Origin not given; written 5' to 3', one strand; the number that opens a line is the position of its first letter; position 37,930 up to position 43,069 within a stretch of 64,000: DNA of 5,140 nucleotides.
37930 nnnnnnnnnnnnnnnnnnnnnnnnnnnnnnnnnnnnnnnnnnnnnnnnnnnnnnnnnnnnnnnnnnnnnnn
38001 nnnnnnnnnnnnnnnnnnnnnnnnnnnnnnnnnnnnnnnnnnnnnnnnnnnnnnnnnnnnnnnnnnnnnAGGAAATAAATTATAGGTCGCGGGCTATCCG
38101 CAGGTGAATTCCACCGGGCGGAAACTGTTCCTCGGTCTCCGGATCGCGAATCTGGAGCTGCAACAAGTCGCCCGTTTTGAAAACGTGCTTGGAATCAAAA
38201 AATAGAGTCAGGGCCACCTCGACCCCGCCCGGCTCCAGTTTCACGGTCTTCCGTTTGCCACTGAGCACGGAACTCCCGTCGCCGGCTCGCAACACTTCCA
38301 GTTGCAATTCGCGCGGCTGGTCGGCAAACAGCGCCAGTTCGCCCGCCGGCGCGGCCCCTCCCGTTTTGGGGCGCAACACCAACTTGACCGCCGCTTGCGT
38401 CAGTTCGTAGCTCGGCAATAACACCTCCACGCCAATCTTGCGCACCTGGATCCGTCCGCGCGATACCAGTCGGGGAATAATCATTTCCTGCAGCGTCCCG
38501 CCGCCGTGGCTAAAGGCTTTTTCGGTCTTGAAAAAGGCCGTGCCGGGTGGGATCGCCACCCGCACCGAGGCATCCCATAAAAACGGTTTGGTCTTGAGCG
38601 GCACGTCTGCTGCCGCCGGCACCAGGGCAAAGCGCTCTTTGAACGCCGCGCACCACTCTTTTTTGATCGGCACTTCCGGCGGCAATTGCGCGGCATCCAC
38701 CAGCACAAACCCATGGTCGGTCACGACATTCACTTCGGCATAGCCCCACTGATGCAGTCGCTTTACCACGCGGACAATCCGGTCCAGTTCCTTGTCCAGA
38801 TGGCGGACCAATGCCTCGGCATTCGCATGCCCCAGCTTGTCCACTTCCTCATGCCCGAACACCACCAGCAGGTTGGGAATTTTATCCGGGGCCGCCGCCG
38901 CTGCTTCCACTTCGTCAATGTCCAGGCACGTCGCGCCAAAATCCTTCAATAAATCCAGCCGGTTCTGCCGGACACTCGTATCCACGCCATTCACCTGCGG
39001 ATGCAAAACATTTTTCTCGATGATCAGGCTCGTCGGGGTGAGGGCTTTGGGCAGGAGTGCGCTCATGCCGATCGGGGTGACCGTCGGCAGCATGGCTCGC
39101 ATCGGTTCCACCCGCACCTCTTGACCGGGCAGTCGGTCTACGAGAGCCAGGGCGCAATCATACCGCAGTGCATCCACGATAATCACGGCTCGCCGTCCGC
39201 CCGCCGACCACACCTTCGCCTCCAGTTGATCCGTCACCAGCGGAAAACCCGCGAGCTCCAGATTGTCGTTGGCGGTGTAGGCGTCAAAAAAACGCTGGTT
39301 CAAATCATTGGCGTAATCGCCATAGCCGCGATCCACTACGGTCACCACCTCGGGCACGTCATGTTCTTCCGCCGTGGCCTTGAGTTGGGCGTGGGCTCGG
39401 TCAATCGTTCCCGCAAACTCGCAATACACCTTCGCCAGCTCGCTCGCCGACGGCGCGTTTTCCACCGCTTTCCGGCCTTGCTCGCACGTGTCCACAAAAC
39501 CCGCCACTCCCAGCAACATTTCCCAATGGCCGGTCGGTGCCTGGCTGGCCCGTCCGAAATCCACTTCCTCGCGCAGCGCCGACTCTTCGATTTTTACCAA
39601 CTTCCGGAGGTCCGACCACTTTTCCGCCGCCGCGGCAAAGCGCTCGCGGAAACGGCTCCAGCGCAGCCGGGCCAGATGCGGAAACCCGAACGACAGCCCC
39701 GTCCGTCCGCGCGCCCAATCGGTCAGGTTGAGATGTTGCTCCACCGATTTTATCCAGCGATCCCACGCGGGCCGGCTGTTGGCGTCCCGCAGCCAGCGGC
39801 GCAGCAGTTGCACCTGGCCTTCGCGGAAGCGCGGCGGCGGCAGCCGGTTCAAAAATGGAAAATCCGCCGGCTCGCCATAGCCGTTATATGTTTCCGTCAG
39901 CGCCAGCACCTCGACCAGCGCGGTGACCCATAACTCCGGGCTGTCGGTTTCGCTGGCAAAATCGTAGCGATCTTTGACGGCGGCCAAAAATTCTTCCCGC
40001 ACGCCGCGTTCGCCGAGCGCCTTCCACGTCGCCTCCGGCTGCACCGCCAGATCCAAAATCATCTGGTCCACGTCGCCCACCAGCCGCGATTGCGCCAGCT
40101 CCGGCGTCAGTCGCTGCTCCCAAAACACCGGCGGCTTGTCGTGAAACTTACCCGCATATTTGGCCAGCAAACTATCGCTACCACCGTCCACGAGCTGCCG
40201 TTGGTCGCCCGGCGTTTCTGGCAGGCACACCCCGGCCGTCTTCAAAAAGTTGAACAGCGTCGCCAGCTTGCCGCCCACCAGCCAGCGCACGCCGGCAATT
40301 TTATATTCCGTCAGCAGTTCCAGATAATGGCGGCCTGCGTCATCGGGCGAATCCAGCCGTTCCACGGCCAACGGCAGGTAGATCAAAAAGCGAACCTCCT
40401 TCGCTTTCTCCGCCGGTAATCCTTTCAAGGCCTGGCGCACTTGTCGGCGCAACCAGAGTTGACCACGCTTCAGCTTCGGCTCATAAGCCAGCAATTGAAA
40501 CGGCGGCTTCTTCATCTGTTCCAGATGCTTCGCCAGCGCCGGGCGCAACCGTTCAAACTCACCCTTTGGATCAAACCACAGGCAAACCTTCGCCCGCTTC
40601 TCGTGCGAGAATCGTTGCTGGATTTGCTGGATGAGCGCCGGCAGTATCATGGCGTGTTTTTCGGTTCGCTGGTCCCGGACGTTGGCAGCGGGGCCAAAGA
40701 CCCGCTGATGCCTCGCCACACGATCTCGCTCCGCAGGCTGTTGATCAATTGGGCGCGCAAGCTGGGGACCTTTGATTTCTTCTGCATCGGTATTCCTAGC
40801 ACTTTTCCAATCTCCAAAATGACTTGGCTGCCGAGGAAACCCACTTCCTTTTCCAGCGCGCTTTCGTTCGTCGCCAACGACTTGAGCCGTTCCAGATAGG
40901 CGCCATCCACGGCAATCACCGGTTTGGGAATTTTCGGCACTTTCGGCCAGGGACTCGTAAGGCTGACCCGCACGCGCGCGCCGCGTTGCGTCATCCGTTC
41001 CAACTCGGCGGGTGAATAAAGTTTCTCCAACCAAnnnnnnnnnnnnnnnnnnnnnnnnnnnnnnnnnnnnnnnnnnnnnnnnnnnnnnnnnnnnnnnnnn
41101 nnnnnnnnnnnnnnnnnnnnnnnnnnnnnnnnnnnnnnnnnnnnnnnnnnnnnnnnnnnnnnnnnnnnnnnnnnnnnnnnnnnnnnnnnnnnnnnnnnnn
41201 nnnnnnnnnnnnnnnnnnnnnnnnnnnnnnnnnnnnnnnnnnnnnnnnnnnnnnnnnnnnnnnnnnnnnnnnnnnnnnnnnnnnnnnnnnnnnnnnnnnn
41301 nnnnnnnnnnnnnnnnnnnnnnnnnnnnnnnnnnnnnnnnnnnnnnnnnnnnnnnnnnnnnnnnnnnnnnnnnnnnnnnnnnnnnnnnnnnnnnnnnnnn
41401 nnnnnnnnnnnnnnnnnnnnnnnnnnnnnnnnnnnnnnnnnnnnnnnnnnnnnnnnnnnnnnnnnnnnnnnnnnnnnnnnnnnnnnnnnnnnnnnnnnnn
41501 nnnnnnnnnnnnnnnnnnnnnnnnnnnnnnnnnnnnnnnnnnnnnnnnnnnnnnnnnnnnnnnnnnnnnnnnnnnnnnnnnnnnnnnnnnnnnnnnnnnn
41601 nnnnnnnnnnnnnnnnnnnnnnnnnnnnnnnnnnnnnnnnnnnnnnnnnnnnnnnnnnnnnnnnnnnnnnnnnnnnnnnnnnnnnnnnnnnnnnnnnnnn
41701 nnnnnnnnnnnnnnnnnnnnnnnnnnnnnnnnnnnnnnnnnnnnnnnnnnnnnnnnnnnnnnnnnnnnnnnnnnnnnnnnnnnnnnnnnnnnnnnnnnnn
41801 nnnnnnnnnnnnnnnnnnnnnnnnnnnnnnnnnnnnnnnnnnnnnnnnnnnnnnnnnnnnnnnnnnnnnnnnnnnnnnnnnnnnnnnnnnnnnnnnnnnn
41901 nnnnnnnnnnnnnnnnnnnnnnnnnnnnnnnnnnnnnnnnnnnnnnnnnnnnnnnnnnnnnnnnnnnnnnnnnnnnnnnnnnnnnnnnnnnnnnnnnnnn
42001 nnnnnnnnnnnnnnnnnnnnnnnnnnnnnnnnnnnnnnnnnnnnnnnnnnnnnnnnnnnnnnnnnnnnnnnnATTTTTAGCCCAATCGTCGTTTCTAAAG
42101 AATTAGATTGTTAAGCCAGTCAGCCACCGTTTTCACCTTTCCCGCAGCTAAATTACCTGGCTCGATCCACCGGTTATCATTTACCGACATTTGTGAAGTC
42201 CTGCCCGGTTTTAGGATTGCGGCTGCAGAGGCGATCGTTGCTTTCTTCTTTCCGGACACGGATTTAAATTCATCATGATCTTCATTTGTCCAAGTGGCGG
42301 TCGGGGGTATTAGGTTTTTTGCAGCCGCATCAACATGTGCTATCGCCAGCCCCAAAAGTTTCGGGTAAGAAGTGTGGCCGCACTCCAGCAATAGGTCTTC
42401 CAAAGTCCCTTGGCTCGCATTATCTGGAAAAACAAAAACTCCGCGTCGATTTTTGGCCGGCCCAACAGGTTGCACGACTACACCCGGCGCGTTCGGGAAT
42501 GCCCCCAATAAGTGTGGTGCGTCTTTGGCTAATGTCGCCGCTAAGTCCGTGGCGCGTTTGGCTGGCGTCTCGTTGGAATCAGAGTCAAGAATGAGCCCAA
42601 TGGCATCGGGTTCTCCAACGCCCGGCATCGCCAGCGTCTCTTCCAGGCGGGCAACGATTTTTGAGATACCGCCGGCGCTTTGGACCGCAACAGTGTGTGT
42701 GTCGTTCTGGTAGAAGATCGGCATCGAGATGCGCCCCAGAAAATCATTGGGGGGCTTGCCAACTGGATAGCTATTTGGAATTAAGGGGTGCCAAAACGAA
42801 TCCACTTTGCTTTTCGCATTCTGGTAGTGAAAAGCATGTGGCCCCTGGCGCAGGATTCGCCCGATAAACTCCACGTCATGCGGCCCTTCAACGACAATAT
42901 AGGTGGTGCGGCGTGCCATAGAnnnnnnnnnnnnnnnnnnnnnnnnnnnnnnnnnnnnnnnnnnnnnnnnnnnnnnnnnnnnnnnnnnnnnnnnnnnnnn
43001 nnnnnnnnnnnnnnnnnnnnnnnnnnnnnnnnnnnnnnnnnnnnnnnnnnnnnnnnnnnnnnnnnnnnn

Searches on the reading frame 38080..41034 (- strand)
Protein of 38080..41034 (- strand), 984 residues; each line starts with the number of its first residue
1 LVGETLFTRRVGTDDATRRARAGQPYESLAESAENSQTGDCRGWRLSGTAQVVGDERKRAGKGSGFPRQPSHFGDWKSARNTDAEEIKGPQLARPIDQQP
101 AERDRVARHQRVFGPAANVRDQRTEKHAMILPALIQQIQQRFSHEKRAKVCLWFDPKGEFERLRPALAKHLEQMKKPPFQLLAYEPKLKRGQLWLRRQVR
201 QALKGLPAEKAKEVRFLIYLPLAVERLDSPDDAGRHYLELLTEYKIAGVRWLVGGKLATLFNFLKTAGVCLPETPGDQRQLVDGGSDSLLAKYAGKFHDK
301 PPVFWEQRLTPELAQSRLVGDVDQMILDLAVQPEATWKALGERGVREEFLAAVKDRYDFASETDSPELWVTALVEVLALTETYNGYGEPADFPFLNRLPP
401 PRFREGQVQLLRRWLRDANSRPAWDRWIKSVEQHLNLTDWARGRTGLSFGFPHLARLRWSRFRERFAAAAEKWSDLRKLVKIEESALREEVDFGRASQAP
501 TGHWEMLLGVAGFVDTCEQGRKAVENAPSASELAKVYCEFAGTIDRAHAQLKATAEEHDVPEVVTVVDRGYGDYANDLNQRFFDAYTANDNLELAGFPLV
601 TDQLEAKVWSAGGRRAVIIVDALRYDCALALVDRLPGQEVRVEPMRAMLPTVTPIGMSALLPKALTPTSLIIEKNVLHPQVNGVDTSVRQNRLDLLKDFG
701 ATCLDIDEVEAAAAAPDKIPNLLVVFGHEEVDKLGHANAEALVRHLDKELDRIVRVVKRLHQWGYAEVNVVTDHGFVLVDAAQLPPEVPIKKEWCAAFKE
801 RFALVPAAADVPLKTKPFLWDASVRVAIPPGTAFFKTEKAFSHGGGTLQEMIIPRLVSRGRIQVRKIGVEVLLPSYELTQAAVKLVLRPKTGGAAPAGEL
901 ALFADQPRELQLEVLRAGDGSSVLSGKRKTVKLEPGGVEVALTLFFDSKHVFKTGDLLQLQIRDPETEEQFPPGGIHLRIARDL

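Call 4: search_protein_families(library=pfam, proteins=[window:38080-41034:-], max_evalue=0.01)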
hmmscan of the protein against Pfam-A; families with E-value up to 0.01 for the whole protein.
window:38080-41034:- (984 aa): 2 families
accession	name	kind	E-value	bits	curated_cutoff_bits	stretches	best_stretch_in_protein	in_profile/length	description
PF08665.17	PglZ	-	5.6e-15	56.2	25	1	614-779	2-175/179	PglZ domain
PF01663.27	Phosphodiest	-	0.0016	18.5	23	1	710-779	153-224/342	Type I phosphodiesterase / nucleotide pyrophosphatase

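Call 11: search_protein_families(library=ncbifam, proteins=[window:38080-41034:-], max_evalue=0.001)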
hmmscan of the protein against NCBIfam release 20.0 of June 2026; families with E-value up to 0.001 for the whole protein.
window:38080-41034:- (984 aa): 4 families
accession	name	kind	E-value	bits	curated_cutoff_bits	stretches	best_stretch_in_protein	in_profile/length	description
NF033450.1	BREX_PglZ_1_B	equivalog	1.7e-56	191.7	400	2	526-856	356-672/675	BREX-1 system phosphatase PglZ type B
NF033443.1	BREX_PglZ_6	exception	1.3e-16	60.1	400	1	504-976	358-857/958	BREX-6 system phosphatase PglZ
TIGR02687.1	TIGR02687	equivalog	2.1e-14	52.4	270.35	1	614-860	458-725/844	BREX-1 system phosphatase PglZ type A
NF033444.1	BREX_PglZ_5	exception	8e-10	37.4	250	1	607-780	448-617/704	BREX-5 system phosphatase PglZ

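Call 12: search_protein_families(library=padloc, proteins=[window:38080-41034:-], max_evalue=0.001)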
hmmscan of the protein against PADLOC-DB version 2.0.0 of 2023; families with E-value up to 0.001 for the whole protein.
window:38080-41034:- (984 aa): 12 families
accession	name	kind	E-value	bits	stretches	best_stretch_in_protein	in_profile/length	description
PDLC02566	PglZ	-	1.7e-48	163.4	2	526-858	359-677/774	PglZ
PDLC02564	PglZ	-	7.2e-32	108.7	1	327-885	177-757/855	PglZ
PDLC02561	PglZ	-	1.5e-29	100.7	1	501-859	342-716/840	PglZ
PDLC02547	PglZ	-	3.8e-19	66.4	1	614-877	470-752/855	PglZ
PDLC02559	PglZ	-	3.3e-18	63.3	1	615-857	476-733/860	PglZ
PDLC02548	PglZ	-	1e-17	61.9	1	504-977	361-861/961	PglZ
PDLC02563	PglZ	-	7.3e-16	55.6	1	610-856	448-709/831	PglZ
PDLC02557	PglZ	-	5e-12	42.9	1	613-859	448-710/834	PglZ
PDLC02553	PglZ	-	4e-09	33.2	1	615-869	484-759/868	PglZ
PDLC02545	PglZ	-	6.5e-08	29.4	1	563-871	362-649/750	PglZ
PDLC02562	PglZ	-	1e-05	22.2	1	605-781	463-642/730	PglZ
PDLC02551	PglZ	-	5.3e-05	19.5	1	611-778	457-631/856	PglZ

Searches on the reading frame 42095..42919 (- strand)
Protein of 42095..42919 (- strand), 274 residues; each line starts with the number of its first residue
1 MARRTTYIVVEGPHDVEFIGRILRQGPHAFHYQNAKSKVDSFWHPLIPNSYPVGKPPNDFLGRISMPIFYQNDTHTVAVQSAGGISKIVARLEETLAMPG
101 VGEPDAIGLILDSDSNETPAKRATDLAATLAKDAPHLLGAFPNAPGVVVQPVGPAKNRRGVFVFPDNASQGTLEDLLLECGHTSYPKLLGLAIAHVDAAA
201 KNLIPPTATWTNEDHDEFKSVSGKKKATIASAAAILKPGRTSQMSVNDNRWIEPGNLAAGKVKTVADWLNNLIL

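Call 3: search_protein_families(library=pfam, proteins=[window:42095-42919:-], max_evalue=0.01)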
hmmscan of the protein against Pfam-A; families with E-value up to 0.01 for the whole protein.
window:42095-42919:- (274 aa): 1 family
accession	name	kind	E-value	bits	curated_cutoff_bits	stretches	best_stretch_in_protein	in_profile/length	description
PF11536.14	DUF3226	-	4.2e-19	69.6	27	1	8-273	4-207/208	Protein of unknown function (DUF3226)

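Call 11: search_protein_families(library=ncbifam, proteins=[window:42095-42919:-], max_evalue=0.001)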
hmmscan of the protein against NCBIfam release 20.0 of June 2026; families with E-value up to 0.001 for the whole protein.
window:42095-42919:- (274 aa): 0 families

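Call 12: search_protein_families(library=padloc, proteins=[window:42095-42919:-], max_evalue=0.001)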
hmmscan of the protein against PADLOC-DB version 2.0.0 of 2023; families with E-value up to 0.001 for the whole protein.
window:42095-42919:- (274 aa): 6 families
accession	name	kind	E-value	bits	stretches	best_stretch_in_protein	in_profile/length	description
PDLC04614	PDC-M38B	-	2.9e-10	38.3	1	160-260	177-268/281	-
PDLC04617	PDC-M38B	-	6.2e-08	30.4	1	153-260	170-272/289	-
PDLC04623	PDC-M38B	-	1.4e-07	29.5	1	83-270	44-215/219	-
PDLC04615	PDC-M38B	-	4.3e-07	27.6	1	1-46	1-43/293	-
PDLC04613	PDC-M38B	-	1.6e-05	22.6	0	6-46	7-43/278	-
PDLC04624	PDC-M38B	-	3.9e-05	21.4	1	80-179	46-139/220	-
